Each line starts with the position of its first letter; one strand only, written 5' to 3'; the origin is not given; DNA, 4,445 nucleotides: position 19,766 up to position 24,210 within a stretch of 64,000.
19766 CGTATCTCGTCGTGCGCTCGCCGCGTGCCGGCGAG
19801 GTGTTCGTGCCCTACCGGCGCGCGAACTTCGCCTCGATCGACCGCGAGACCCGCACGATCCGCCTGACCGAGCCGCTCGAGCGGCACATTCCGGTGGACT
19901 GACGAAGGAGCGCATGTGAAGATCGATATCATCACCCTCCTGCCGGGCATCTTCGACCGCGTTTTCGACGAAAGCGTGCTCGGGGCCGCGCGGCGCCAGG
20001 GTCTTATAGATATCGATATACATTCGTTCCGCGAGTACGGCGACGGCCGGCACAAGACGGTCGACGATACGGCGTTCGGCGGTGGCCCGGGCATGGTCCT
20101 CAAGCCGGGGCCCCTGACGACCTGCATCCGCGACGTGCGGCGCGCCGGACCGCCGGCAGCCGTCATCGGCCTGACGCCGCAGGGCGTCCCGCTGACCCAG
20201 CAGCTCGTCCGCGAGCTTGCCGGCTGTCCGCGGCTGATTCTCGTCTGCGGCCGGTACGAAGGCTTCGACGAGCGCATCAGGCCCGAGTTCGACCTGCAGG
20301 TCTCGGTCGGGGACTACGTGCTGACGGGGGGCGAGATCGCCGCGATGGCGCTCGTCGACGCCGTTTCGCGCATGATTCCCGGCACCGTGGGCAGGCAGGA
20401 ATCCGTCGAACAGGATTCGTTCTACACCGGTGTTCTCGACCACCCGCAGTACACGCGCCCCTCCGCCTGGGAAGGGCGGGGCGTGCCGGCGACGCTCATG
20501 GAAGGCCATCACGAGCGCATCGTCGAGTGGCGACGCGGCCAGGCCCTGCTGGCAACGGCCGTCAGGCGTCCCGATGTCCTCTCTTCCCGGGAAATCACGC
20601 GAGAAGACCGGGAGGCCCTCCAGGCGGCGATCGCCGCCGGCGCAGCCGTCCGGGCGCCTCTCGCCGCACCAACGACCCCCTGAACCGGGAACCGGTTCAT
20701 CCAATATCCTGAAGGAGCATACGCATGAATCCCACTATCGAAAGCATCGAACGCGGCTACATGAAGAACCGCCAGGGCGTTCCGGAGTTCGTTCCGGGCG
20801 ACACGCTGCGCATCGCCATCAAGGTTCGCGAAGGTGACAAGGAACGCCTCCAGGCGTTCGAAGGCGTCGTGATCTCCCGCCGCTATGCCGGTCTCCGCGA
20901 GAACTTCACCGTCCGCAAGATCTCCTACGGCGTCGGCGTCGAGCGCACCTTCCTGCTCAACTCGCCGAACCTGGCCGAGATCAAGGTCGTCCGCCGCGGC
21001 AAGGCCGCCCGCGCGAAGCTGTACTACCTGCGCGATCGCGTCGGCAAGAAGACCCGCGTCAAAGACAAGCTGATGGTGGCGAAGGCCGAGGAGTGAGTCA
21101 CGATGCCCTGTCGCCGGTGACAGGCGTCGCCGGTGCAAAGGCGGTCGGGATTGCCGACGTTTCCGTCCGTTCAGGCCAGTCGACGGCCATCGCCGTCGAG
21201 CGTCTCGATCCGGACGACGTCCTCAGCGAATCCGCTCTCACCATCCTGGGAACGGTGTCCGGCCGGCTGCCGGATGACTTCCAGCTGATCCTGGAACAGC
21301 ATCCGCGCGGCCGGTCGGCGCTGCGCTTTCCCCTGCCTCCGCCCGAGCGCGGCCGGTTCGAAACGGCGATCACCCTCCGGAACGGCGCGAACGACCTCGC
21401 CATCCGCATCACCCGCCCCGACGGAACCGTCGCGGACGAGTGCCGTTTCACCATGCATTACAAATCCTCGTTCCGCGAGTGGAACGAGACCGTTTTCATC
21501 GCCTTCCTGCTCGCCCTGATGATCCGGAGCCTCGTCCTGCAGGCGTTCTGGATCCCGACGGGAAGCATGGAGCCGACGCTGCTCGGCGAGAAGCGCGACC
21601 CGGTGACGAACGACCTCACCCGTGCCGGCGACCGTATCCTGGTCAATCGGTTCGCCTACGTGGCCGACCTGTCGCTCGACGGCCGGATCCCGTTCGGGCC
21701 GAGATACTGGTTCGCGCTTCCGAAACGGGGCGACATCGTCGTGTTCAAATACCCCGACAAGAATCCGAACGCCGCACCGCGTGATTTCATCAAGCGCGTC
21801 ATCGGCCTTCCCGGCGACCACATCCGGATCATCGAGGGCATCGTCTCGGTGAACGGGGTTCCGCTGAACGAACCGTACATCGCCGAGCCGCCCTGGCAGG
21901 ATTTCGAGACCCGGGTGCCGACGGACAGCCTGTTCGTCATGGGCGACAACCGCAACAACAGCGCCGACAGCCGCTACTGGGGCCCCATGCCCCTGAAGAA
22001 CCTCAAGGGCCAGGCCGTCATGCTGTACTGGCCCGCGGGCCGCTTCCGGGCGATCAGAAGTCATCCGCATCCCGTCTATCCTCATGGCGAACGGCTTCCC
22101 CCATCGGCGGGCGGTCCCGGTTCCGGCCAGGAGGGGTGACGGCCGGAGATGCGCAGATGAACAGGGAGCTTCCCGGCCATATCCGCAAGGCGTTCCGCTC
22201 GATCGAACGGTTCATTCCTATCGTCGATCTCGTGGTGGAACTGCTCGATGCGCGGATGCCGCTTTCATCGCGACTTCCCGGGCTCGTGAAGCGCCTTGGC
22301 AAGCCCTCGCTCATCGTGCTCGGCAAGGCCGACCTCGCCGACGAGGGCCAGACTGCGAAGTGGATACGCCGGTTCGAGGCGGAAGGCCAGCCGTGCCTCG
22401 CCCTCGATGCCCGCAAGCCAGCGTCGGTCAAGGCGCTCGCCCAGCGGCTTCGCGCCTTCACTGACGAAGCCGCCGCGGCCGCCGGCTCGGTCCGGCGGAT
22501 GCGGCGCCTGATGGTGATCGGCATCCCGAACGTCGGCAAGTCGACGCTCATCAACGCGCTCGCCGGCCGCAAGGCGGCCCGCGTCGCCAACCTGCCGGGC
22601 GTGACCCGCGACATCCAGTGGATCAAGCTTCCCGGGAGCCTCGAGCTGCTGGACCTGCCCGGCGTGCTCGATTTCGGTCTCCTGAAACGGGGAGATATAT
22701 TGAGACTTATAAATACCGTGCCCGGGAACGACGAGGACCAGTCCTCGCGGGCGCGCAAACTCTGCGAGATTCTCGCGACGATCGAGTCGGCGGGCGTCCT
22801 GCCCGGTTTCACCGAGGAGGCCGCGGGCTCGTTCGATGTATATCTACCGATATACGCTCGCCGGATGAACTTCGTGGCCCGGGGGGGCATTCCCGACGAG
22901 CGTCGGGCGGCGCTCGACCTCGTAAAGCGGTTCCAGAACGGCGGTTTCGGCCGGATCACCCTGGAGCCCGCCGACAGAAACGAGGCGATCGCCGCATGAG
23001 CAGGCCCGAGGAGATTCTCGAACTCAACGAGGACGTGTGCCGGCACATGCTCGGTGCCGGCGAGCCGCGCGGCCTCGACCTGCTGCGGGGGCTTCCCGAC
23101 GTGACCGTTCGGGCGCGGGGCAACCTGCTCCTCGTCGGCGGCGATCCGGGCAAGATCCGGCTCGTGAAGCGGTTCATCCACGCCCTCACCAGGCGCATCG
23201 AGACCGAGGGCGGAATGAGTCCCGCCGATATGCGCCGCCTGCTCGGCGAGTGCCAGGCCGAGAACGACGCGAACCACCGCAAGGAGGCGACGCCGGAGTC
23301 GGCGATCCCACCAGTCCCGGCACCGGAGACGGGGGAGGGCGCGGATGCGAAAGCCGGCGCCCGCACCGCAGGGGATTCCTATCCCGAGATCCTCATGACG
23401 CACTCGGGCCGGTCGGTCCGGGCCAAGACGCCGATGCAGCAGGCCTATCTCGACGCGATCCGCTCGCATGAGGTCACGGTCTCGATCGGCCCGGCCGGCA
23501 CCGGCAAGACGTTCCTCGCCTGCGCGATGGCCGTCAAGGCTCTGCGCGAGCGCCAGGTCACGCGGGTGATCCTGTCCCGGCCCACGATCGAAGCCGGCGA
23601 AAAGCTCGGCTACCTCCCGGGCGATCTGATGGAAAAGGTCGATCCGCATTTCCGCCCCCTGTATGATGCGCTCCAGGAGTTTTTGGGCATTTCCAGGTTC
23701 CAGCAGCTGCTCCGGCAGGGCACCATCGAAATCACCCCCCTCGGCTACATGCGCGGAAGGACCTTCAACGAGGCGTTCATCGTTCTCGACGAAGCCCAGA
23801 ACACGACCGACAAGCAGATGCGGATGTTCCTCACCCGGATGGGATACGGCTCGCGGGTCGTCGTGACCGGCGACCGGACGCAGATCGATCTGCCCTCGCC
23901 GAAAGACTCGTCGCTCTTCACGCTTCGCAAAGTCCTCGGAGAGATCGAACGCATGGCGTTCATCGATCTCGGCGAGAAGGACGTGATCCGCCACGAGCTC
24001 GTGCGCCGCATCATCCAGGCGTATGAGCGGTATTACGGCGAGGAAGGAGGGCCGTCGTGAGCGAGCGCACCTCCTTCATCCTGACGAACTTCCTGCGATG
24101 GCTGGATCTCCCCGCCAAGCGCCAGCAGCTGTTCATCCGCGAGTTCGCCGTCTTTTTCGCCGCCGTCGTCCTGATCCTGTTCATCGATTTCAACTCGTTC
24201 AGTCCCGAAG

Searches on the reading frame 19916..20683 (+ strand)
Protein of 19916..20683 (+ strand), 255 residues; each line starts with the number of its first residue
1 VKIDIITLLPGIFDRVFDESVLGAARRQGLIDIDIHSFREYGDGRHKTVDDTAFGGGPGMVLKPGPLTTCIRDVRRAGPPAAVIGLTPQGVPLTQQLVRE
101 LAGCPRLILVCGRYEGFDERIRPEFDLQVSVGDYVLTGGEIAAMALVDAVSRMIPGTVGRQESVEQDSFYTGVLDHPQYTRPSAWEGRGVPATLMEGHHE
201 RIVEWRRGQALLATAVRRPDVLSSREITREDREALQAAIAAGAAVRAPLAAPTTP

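Call 66: search_protein_families(library=pfam, proteins=[window:19916-20683:+], max_evalue=0.001)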
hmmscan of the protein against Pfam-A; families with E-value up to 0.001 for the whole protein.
window:19916-20683:+ (255 aa): 1 family
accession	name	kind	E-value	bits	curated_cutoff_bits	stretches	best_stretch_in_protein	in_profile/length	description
PF01746.26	tRNA_m1G_MT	-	1.6e-50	172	27.3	1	24-219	3-195/195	tRNA (Guanine-1)-methyltransferase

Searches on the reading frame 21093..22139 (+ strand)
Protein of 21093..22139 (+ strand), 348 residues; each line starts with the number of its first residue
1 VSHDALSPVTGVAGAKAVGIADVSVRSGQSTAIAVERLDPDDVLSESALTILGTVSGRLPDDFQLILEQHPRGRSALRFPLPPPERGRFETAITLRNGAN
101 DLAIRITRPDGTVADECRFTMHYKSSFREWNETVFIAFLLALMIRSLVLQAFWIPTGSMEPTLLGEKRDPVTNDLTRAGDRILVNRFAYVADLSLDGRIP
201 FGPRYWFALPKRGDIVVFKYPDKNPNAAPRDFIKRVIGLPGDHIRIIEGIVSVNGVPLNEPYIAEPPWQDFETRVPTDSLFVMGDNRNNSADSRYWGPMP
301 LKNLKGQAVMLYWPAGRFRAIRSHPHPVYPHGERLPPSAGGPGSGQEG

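Call 66: search_protein_families(library=pfam, proteins=[window:21093-22139:+], max_evalue=0.001)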
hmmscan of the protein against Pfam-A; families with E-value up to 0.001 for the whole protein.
window:21093-22139:+ (348 aa): 1 family
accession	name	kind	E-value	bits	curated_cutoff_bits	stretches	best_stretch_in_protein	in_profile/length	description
PF10502.14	Peptidase_S26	-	2.6e-44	151.6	22.9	1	128-313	2-168/168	Signal peptidase, peptidase S26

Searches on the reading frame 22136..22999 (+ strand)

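Call 66: search_protein_families(library=pfam, proteins=[window:22136-22999:+], max_evalue=0.001)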
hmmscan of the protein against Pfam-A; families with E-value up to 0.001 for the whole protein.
window:22136-22999:+ (287 aa): 3 families
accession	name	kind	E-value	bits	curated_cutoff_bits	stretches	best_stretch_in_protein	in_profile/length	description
PF01926.29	MMR_HSR1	-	7.9e-18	65.1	21.9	1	125-179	2-58/113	50S ribosome-binding GTPase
PF02421.24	FeoB_N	-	6.8e-11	42.4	27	1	125-178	3-58/156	Ferrous iron transport protein B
PF03193.22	RsgA_GTPase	-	1.6e-08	35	30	1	57-182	55-173/174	RsgA GTPase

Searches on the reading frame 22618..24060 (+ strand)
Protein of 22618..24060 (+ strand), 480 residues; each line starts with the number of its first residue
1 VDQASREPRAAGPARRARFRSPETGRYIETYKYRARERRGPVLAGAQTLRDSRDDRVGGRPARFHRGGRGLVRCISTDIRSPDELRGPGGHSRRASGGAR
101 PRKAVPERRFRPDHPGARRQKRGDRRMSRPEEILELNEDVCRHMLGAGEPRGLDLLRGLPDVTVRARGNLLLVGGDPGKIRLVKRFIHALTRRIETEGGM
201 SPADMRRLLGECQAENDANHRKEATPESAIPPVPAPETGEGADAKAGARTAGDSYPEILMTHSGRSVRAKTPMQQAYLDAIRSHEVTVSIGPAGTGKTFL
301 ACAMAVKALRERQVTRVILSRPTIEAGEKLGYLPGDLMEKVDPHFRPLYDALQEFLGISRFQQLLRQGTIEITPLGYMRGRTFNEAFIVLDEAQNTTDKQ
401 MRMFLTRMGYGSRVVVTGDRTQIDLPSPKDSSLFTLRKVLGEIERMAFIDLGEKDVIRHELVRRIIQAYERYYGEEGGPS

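Call 66: search_protein_families(library=pfam, proteins=[window:22618-24060:+], max_evalue=0.001)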
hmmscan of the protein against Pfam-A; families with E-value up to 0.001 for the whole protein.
window:22618-24060:+ (480 aa): 7 families
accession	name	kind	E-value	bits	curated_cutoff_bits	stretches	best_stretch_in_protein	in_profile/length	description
PF02562.22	PhoH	-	1.2e-86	289.8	27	1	267-470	2-205/205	PhoH-like protein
PF13604.12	AAA_30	-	2.2e-09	37.8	27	1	273-423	5-128/191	AAA domain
PF13245.12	AAA_19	-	1.3e-06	29.1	25.1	1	278-423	5-129/134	AAA domain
PF01695.23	IstB_IS21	-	4.6e-06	26.8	24.1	1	274-312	82-120/238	IstB-like ATP binding protein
PF00270.35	DEAD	-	9.7e-06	25.8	26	1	271-325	1-56/167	DEAD/DEAH box helicase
PF13401.12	AAA_22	-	4.2e-05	24.3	27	1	285-408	6-108/130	AAA domain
PF13481.12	AAA_25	-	0.00045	20.3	27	0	272-314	21-63/195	AAA domain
